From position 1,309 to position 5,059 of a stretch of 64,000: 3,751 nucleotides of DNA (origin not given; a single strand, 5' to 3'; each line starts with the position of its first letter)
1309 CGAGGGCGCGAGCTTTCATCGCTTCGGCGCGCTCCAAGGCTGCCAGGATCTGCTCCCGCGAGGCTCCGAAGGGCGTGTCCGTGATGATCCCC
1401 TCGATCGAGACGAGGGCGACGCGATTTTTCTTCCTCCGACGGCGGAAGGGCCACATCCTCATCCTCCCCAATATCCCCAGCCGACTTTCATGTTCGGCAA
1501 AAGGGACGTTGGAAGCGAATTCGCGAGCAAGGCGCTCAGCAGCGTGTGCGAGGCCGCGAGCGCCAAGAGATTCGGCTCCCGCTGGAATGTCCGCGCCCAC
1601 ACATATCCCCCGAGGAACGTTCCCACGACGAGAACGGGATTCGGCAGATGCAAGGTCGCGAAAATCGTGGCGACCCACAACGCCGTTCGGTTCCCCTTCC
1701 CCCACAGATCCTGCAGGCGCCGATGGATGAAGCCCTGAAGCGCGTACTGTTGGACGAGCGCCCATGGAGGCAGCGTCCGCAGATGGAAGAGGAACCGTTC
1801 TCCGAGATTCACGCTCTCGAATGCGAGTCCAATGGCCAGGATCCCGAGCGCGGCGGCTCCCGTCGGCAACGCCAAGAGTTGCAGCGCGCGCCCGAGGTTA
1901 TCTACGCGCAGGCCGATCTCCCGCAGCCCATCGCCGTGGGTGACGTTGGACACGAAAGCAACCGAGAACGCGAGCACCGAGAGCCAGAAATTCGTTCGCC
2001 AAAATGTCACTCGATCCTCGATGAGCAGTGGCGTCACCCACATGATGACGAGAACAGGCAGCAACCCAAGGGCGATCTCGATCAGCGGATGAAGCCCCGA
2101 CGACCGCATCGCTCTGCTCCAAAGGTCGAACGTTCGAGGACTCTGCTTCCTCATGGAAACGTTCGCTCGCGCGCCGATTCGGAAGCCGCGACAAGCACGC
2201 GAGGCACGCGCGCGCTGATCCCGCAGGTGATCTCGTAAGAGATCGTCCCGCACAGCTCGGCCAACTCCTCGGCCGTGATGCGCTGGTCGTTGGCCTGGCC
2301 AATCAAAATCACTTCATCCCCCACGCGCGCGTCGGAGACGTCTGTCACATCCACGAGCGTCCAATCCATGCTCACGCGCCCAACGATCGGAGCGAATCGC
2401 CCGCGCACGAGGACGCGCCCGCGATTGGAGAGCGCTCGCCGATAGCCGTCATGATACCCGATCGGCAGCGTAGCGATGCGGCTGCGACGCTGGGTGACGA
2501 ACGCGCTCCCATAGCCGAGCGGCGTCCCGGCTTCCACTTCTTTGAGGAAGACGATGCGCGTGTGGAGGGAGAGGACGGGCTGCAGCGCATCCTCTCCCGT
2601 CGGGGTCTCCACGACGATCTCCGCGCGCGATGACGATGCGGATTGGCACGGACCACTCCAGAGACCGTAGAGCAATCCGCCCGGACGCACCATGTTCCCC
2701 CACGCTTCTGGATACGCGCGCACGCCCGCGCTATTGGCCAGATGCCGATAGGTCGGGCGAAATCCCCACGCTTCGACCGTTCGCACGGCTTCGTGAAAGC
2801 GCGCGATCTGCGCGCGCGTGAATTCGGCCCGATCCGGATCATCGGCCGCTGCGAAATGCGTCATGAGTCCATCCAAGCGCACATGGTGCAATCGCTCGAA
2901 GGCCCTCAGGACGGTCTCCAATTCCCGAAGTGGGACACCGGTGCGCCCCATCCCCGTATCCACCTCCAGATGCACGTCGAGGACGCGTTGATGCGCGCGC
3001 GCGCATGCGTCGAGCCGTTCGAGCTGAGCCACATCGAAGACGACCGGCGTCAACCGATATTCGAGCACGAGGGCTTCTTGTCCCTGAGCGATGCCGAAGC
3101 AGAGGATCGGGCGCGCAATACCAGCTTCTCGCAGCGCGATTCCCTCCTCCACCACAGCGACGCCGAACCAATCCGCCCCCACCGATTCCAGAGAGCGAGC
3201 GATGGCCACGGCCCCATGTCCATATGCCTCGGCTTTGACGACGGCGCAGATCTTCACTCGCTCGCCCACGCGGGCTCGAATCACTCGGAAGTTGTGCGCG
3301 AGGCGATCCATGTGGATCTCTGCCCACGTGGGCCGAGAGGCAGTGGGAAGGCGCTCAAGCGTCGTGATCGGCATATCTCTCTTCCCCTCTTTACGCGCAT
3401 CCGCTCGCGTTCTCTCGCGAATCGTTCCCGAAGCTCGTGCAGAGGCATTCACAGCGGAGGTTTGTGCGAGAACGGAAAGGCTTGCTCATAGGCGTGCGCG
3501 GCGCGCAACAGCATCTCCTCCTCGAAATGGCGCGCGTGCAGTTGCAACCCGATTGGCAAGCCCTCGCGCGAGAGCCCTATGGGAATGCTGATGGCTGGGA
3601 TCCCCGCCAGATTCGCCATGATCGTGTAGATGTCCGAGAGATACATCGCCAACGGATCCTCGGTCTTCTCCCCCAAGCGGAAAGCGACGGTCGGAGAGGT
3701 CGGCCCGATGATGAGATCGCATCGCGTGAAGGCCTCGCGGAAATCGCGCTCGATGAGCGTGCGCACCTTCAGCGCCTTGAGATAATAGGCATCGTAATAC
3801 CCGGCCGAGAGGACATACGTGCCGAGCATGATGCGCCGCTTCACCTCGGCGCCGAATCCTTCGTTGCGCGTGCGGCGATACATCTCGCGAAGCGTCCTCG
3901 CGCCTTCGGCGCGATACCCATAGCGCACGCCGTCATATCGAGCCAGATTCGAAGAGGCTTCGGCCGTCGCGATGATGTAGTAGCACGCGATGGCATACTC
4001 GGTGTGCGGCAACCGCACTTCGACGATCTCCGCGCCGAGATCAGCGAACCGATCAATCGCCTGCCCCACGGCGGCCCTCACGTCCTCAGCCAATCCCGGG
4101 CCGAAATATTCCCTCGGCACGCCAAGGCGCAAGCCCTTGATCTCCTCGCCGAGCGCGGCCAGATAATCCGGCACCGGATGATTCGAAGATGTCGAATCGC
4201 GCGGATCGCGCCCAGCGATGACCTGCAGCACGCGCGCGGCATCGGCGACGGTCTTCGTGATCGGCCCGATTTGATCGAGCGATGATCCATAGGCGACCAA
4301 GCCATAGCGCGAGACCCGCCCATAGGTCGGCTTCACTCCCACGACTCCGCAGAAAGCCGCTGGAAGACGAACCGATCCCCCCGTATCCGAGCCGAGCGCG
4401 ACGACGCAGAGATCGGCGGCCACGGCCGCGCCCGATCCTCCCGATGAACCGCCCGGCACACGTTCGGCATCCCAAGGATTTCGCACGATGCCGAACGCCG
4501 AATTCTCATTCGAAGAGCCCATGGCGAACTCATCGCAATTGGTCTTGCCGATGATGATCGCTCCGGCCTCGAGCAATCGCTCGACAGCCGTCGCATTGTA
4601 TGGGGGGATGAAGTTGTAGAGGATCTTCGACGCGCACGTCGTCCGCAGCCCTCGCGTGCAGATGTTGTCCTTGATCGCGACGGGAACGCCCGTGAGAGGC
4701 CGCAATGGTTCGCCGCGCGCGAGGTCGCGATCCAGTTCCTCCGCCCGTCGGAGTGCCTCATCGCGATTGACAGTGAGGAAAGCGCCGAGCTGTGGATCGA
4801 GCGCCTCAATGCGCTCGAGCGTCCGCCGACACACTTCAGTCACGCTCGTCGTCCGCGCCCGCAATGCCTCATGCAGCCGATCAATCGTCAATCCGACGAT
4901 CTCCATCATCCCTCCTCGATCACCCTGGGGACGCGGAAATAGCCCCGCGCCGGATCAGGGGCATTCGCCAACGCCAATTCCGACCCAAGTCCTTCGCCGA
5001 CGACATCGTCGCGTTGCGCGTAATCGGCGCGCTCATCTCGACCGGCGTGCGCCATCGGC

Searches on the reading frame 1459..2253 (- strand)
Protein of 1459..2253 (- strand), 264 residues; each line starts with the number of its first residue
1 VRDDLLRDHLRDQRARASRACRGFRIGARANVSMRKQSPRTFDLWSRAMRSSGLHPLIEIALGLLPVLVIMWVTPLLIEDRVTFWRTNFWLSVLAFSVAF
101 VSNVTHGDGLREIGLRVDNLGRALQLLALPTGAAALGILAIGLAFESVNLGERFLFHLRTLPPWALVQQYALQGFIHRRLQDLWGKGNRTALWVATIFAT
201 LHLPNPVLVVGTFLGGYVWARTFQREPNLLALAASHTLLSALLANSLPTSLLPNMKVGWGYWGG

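Call 66: search_protein_families(library=pfam, proteins=[window:1459-2253:-], max_evalue=0.00001)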
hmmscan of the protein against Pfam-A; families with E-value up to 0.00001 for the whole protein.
window:1459-2253:- (264 aa): 1 family
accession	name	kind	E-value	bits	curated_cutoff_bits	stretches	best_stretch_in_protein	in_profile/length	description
PF02517.21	Rce1-like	-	2.4e-07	31.4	22.4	1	170-240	21-91/93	Type II CAAX prenyl endopeptidase Rce1-like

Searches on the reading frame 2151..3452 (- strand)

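Call 66: search_protein_families(library=pfam, proteins=[window:2151-3452:-], max_evalue=0.00001)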
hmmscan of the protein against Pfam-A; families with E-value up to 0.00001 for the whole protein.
window:2151-3452:- (433 aa): 2 families
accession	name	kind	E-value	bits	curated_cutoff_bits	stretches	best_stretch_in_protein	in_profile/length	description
PF01168.26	Ala_racemase_N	-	1.1e-72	244.7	24.1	1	46-264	1-218/220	Alanine racemase, N-terminal domain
PF00842.27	Ala_racemase_C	-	4.3e-49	165.8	25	1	293-419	1-126/127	Alanine racemase, C-terminal domain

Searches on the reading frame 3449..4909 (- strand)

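Call 66: search_protein_families(library=pfam, proteins=[window:3449-4909:-], max_evalue=0.00001)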
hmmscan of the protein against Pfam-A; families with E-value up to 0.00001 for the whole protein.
window:3449-4909:- (486 aa): 1 family
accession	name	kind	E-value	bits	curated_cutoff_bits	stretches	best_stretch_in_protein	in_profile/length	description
PF01425.27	Amidase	-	9.7e-167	555.9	27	1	25-468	1-445/445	Amidase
